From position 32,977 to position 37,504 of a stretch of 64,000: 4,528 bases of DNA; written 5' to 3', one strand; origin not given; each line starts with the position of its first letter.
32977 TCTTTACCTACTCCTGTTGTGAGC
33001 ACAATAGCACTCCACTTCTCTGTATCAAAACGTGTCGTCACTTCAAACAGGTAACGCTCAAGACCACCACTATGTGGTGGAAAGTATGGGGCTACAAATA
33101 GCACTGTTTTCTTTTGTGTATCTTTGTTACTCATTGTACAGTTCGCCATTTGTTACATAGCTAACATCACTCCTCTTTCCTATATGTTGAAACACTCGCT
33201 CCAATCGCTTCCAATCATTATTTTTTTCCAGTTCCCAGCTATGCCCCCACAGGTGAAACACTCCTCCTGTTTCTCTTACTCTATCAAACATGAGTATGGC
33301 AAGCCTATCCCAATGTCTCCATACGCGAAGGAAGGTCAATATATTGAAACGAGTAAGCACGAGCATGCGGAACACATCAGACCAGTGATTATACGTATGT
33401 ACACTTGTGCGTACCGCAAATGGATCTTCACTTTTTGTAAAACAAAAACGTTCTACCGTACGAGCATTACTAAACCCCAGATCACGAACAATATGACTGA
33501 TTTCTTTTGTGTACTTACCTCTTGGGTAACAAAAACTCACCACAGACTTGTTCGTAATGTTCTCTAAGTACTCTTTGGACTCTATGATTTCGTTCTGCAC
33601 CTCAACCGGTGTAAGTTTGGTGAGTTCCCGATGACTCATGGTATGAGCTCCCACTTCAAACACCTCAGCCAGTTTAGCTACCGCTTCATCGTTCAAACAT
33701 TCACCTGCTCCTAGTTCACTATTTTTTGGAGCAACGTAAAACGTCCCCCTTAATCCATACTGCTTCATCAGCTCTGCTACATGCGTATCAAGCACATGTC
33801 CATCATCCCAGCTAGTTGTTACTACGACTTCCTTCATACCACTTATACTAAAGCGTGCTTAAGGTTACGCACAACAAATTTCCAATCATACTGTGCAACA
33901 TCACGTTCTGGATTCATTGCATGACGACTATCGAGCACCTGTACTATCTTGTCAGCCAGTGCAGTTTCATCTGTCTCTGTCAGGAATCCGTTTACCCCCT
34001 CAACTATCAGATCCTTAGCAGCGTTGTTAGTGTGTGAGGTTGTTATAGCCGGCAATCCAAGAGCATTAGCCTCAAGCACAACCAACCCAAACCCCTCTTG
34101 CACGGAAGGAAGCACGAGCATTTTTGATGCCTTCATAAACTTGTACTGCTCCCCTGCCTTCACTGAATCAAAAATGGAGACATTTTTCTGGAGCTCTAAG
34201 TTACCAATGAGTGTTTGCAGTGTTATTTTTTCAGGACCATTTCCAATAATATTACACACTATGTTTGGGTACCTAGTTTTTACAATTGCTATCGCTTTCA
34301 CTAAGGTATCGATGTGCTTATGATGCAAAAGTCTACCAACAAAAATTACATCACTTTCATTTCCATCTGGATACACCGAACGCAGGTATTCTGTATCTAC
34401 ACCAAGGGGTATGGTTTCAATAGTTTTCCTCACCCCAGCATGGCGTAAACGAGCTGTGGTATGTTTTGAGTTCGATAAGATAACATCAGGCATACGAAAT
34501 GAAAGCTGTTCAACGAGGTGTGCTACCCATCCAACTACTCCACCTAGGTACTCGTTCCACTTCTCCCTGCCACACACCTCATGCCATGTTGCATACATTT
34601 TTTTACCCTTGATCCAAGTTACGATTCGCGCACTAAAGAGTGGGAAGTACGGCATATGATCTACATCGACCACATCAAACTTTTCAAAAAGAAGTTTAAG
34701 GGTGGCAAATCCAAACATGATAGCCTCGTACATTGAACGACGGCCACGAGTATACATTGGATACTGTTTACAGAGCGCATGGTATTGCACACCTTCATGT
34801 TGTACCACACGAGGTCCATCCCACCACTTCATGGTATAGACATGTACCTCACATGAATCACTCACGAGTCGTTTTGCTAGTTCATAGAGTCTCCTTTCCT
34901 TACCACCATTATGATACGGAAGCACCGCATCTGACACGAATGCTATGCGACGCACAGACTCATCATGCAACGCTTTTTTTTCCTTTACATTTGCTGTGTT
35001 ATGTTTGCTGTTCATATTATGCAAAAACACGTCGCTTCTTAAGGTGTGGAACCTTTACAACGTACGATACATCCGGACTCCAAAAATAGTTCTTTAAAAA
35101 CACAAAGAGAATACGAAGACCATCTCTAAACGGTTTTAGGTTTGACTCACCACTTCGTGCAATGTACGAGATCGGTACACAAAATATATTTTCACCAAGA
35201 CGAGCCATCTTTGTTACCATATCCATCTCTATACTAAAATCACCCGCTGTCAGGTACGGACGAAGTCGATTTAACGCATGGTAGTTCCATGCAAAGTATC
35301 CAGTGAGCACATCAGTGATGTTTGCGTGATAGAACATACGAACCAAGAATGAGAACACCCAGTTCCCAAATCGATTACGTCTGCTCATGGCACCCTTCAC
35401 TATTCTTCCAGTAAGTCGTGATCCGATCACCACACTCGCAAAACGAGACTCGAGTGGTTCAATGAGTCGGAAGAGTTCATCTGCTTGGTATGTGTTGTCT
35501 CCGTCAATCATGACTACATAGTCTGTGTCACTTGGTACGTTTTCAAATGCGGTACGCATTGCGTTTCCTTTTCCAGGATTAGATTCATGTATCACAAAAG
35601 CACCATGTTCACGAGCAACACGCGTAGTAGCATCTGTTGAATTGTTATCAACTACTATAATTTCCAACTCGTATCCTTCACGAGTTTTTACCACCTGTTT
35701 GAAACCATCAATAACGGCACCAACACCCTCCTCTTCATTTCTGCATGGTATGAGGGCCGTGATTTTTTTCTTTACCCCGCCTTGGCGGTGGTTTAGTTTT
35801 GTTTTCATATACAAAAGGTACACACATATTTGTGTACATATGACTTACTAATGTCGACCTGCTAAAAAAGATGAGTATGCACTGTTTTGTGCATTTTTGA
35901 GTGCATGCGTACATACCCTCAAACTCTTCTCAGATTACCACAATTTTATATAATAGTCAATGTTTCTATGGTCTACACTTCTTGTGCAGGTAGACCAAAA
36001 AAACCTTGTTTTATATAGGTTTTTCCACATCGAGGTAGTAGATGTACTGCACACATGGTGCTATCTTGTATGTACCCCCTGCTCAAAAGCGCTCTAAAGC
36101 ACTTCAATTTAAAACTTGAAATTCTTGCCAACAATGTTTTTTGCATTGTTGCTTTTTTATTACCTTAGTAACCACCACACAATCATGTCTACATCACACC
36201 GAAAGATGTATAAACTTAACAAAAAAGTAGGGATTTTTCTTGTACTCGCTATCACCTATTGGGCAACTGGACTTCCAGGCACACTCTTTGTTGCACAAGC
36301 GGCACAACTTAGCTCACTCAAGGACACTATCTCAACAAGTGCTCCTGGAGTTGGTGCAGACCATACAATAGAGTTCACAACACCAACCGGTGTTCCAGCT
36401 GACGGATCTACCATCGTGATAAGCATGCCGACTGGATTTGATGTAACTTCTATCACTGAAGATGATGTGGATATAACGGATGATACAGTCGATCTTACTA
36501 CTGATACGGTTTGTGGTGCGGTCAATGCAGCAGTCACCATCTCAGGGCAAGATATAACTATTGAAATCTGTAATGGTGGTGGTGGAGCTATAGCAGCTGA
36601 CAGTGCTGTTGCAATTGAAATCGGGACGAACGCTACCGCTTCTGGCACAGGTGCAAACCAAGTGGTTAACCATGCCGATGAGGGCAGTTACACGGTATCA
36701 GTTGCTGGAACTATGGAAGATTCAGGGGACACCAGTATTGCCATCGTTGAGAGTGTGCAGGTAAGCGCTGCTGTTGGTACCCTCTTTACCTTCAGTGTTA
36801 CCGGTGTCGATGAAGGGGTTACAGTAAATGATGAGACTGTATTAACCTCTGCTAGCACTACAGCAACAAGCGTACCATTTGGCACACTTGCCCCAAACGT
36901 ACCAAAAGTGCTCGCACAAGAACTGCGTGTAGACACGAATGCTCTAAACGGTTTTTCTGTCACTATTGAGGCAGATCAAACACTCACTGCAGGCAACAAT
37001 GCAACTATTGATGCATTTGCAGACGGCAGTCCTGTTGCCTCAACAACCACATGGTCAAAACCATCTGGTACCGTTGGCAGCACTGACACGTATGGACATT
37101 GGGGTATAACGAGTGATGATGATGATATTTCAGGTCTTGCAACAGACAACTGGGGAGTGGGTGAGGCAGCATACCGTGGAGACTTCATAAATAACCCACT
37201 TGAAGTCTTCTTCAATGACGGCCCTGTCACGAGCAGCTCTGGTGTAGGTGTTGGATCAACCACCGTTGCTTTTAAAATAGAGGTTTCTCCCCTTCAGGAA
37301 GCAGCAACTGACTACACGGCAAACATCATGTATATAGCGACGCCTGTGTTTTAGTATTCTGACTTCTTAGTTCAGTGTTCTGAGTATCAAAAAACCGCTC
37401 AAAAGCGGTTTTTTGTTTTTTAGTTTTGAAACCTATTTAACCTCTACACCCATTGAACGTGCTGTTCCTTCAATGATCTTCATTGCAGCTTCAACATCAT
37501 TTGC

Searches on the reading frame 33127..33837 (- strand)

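Call 56: search_protein_families(library=pfam, proteins=[window:33127-33837:-], max_evalue=0.001)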
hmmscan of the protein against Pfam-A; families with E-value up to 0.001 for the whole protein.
window:33127-33837:- (236 aa): 1 family
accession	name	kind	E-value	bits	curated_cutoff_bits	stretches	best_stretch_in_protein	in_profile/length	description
PF01522.26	Polysacc_deac_1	-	2.4e-20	73.2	23.1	1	4-123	7-122/124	Polysaccharide deacetylase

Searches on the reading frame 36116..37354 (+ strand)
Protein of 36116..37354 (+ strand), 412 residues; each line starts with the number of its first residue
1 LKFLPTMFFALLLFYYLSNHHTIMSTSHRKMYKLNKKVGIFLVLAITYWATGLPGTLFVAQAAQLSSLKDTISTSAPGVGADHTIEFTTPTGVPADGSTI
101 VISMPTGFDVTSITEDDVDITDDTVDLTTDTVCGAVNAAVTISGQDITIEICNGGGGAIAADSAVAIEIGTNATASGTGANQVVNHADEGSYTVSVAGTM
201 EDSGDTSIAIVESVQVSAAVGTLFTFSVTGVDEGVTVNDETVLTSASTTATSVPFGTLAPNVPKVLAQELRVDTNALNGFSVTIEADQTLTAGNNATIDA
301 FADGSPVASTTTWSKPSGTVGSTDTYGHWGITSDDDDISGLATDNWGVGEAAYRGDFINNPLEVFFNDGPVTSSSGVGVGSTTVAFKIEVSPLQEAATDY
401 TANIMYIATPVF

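Call 56: search_protein_families(library=pfam, proteins=[window:36116-37354:+], max_evalue=0.001)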
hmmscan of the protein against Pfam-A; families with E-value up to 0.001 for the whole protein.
window:36116-37354:+ (412 aa): 0 families

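Call 65: search_protein_families(library=pfam, proteins=[window:36116-37354:+], max_evalue=5)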
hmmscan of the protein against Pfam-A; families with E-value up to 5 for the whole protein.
window:36116-37354:+ (412 aa): 1 family
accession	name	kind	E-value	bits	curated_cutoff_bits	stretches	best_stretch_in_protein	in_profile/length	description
PF20623.4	Sgo0707_N2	-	0.21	11.5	27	1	83-185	19-122/141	Sgo0707 N2 domain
